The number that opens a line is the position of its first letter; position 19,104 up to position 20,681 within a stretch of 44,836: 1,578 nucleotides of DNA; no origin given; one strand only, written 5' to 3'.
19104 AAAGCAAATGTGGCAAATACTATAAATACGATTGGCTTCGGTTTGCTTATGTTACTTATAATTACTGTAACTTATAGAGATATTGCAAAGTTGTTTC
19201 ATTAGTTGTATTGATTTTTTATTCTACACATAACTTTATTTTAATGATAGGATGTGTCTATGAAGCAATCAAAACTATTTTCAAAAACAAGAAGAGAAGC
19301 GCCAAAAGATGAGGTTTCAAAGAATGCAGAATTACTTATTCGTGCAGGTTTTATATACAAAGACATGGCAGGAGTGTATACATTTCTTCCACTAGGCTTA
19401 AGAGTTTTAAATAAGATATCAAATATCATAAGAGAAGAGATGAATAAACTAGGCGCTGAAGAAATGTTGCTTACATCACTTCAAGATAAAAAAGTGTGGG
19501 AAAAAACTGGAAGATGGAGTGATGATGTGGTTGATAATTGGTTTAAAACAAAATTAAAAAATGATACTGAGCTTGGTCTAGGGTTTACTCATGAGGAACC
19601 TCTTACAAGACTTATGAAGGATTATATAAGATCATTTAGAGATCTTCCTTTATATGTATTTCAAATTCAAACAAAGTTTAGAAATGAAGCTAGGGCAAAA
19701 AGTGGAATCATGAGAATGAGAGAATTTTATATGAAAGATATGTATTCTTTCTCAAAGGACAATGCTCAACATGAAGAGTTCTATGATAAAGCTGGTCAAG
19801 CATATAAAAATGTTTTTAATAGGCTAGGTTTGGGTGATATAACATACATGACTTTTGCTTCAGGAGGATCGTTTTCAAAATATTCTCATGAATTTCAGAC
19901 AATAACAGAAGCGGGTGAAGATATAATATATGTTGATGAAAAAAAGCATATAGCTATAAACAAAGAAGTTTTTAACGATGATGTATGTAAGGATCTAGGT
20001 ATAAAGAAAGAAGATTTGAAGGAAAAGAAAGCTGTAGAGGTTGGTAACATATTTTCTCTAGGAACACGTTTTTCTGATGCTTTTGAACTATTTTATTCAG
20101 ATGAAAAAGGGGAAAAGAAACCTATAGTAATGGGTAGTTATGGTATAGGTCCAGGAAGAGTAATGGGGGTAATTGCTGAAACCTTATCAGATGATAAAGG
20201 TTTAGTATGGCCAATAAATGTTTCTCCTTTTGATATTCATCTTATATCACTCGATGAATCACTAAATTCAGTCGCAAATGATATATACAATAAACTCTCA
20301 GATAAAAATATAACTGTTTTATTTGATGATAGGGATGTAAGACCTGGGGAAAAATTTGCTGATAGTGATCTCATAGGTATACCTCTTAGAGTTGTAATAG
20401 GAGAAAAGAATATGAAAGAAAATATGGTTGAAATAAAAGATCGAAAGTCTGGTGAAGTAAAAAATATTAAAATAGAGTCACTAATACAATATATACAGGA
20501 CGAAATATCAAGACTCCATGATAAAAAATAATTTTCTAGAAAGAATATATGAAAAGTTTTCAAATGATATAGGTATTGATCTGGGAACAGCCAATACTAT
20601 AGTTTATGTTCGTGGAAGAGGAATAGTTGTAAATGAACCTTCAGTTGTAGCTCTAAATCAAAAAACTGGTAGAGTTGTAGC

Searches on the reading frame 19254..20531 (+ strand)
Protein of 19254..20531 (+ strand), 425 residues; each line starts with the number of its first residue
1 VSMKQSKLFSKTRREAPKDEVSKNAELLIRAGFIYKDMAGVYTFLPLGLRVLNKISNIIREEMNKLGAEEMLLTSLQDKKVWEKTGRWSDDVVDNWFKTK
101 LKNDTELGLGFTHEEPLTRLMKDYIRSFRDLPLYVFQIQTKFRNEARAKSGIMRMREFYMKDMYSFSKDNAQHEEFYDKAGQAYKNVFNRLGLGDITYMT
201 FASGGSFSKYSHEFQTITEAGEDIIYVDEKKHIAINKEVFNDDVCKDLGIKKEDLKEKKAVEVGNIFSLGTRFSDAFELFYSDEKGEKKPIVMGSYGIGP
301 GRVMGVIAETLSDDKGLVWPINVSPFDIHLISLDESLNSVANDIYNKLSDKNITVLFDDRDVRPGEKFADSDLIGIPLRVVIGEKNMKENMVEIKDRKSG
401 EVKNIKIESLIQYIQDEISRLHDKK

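Call 12: search_protein_families(library=pfam, max_evalue=0.001, proteins=[window:19254-20531:+])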
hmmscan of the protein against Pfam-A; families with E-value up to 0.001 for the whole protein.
window:19254-20531:+ (425 aa): 2 families
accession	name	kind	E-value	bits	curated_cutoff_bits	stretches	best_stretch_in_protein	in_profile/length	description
PF00587.30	tRNA-synt_2b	-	6.3e-31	108.3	29.3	1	97-309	1-177/179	tRNA synthetase class II core domain (G, H, P, S and T)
PF03129.25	HGTP_anticodon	-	1.3e-22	80.2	21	1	330-416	4-93/94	Anticodon binding domain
